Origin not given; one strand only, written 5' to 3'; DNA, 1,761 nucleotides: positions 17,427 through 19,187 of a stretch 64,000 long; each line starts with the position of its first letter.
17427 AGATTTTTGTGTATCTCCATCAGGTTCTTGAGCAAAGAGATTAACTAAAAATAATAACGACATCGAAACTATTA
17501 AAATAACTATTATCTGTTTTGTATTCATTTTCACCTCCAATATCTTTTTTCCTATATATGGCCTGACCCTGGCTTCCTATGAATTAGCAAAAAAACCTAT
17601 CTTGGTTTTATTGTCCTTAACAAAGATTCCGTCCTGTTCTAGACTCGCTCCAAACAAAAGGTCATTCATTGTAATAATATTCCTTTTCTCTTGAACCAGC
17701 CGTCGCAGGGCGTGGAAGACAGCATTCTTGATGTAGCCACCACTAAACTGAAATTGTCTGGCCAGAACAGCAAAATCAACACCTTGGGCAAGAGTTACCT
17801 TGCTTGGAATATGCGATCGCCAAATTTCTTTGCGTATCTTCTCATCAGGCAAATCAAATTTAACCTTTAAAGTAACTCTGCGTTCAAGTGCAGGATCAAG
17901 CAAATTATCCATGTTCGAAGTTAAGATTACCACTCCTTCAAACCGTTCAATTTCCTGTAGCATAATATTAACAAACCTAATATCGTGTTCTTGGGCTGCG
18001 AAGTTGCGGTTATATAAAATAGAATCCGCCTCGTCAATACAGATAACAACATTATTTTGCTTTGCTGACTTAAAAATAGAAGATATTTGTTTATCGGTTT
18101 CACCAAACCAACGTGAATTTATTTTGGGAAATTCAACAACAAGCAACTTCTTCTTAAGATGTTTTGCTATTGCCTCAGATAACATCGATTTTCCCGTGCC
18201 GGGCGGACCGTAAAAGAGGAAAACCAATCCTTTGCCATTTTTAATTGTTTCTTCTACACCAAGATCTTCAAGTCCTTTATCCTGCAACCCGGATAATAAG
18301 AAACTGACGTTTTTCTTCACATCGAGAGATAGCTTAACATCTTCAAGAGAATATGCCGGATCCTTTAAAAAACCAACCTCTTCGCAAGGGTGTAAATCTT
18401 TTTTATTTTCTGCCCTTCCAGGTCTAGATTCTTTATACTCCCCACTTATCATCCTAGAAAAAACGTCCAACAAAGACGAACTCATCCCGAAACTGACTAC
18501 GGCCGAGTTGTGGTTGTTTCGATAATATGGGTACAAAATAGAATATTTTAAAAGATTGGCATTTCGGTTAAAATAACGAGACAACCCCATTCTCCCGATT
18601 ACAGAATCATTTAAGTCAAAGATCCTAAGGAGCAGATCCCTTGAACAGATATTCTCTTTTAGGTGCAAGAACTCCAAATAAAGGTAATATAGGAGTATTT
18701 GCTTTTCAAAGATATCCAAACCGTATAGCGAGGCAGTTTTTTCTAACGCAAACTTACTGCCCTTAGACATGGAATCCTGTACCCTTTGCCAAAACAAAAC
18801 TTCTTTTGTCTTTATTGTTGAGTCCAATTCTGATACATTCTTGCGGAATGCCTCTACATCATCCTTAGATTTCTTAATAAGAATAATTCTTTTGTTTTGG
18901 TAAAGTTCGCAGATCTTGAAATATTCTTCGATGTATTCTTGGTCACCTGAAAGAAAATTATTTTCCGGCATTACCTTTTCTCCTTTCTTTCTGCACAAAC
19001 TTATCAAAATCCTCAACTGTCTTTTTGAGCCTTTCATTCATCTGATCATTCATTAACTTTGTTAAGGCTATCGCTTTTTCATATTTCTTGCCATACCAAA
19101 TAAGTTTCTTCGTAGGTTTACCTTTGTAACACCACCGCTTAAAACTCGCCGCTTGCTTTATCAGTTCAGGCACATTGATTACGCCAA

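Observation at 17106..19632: Classic-clade AAA ATPase with unique N-domain paired with a Cys-rich protein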

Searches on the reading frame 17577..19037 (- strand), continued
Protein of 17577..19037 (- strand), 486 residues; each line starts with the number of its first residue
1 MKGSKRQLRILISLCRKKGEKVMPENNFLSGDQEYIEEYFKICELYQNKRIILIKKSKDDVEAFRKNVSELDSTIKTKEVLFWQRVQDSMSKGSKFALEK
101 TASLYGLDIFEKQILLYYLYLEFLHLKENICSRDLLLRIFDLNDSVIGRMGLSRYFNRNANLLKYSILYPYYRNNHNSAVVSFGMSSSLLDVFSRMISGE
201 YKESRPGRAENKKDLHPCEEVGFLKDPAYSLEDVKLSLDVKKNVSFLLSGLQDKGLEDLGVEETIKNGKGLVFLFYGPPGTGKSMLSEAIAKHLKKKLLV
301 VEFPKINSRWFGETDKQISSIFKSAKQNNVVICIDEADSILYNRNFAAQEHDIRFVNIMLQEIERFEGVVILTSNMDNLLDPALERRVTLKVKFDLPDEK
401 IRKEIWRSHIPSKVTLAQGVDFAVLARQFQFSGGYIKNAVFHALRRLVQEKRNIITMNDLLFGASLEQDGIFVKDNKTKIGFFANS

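Call 102: search_protein_families(library=pfam, proteins=[L004:2793-3449:+, L004:3466-3960:+, L004:3973-4497:+, L006:9467-9934:+], max_evalue=0.5)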
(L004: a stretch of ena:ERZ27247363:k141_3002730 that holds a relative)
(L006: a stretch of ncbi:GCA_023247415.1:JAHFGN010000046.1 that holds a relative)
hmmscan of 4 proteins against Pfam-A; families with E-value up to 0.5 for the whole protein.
L004:2793-3449:+ (218 aa): 2 families
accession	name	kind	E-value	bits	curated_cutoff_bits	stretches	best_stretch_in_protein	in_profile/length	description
PF13517.12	FG-GAP_3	-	9.6e-05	23.3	26.9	1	99-148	1-40/61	FG-GAP-like repeat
PF16277.11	DUF4926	-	0.015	15.1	29.1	1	53-80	19-45/57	Domain of unknown function (DUF4926)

L004:3466-3960:+ (164 aa): 1 family
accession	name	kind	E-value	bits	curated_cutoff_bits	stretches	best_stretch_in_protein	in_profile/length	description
PF13519.12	VWA_2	-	0.056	14.5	27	0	71-132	18-75/107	von Willebrand factor type A domain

L004:3973-4497:+ (174 aa): 7 families
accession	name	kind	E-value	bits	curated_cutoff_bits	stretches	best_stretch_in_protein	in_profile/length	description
PF06864.17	PAP_PilO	-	0.0071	15.7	26.7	1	17-91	128-200/419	Pilin accessory protein (PilO)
PF18958.6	DUF5700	-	0.0095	15.8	25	1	11-137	49-146/283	Putative zinc dependent peptidase (DUF5700)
PF10263.15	SprT-like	-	0.026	14.8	25.6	1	88-134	25-74/108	SprT-like family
PF06114.19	Peptidase_M78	-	0.066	13.5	22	1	107-140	30-61/123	IrrE N-terminal-like domain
PF14064.11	HmuY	-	0.068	13.7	27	1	34-89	88-145/157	HmuY protein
PF21093.3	Nup188_N-subdom_III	-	0.091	12.1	24.3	1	53-133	166-244/413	Nucleoporin Nup188, N-terminal subdomain III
PF13582.12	Reprolysin_3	-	0.16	13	22.4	1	82-131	64-116/123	Metallo-peptidase family M12B Reprolysin-like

L006:9467-9934:+ (155 aa): 0 families

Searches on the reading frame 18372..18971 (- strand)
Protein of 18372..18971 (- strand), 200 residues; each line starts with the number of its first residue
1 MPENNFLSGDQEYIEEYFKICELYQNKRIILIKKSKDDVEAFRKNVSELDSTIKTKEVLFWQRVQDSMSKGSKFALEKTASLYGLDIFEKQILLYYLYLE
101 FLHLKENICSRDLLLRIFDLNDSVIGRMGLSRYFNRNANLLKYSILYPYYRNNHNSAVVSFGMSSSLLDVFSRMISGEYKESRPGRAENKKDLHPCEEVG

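Call 69: predict_structure(alignment_id=A5)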
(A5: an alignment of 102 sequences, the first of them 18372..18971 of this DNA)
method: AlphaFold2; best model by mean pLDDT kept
length: 200 residues; sequences in the alignment: 102
mean_pLDDT: 92.5   pTM: 0.88
mean pLDDT of the five models: 92.5, 91.4, 91.3, 91.1, 91.0
residues with pLDDT >= 90: 169; 70-90: 16; 50-70: 14; < 50: 1
segments of 3 or more residues with pLDDT < 50: none
pLDDT, mean of each block of 10 residues (from residue 1): 81 98 98 88 96 98 97 96 97 98 98 98 97 97 96 96 95 91 77 58
secondary structure, 60 per line:
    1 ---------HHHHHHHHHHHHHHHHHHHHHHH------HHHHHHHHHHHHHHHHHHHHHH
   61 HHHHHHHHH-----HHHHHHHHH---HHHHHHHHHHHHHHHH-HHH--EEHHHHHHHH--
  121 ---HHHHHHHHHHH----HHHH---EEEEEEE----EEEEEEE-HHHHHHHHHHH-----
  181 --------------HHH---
elements in order: H10-32 H39-69 H75-83 H87-102 H111-118 H124-134 H139-142 E146-152 E157-163 H165-175

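Call 73: fold_search(model_id=the predicted structure, library=pdb)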
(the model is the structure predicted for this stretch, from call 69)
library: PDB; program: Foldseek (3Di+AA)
matches with E <= 10: 263; with E <= 0.001: 0
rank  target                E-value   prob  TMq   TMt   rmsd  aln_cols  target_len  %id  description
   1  7bzg_A                1.0e-01  0.97  0.30  0.49   4.9       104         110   14  Structure of Bacillus subtilis HxlR, wild type in complex with formaldehyde and DNA (released 2021-02-03)
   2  3r0a_A                1.3e-01  0.98  0.32  0.49   4.6       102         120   13  Possible transcriptional regulator from Methanosarcina mazei Go1 (gi 21227196) (released 2011-03-23)
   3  7kd3_A                1.6e-01  0.97  0.31  0.56   5.1       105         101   16  Structure of an HxlR/DUF24 family transcription regulator, CdTR_3200 from hypervirulent Clostridioides difficile R2029 (released 2021-09-15)
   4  3r0a_B                1.9e-01  0.99  0.35  0.54   3.7       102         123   11  Possible transcriptional regulator from Methanosarcina mazei Go1 (gi 21227196) (released 2011-03-23)
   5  7bze                  2.4e-01  0.90  0.30  0.49   4.9       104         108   15  Structure of Bacillus subtilis HxlR, K13A mutant (released 2021-02-03)
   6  4ejo_A                2.5e-01  0.87  0.30  0.47   8.7       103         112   14  Crystal structure of padr family transcriptional regulator from Eggerthella lenta DSM 2243 (released 2012-04-25)
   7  7el3_B                3.3e-01  0.82  0.30  0.41   5.1       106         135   13  Crystal structure of HpaR-DNA complex from Acinetobacter baumannii (released 2022-01-19)
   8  4a5n_A                3.3e-01  0.80  0.28  0.48   5.4       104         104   17  Redoxregulator HypR in its reduced form (released 2012-01-11)
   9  2fsw_A                3.7e-01  0.90  0.30  0.54   5.1       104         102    9  Crystal Structure of the Putative Transcriptional Regualator, MarR family from Porphyromonas gingivalis W83 (released 2006-03-07)
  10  4a5n_C                4.1e-01  0.72  0.28  0.47   5.8       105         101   14  Redoxregulator HypR in its reduced form (released 2012-01-11)
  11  4hqe_B                4.1e-01  0.57  0.27  0.44   7.5       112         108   12  The crystal structure of QsrR-DNA complex (released 2013-03-06)
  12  4a5m_B                4.3e-01  0.63  0.28  0.50   8.2       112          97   13  Redox regulator HypR in its oxidized form (released 2012-01-11)
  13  1z7u_A                4.5e-01  0.84  0.31  0.50   4.9       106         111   12  Crystal Structure of the Putitive Transcriptional Regulator of MarR Family from Enterococcus faecalis V583 (released 2005-05-10)
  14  4a5m_A                4.8e-01  0.69  0.28  0.51   5.7       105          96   14  Redox regulator HypR in its oxidized form (released 2012-01-11)
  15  4a5n_B                4.8e-01  0.66  0.27  0.46   5.6       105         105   12  Redoxregulator HypR in its reduced form (released 2012-01-11)
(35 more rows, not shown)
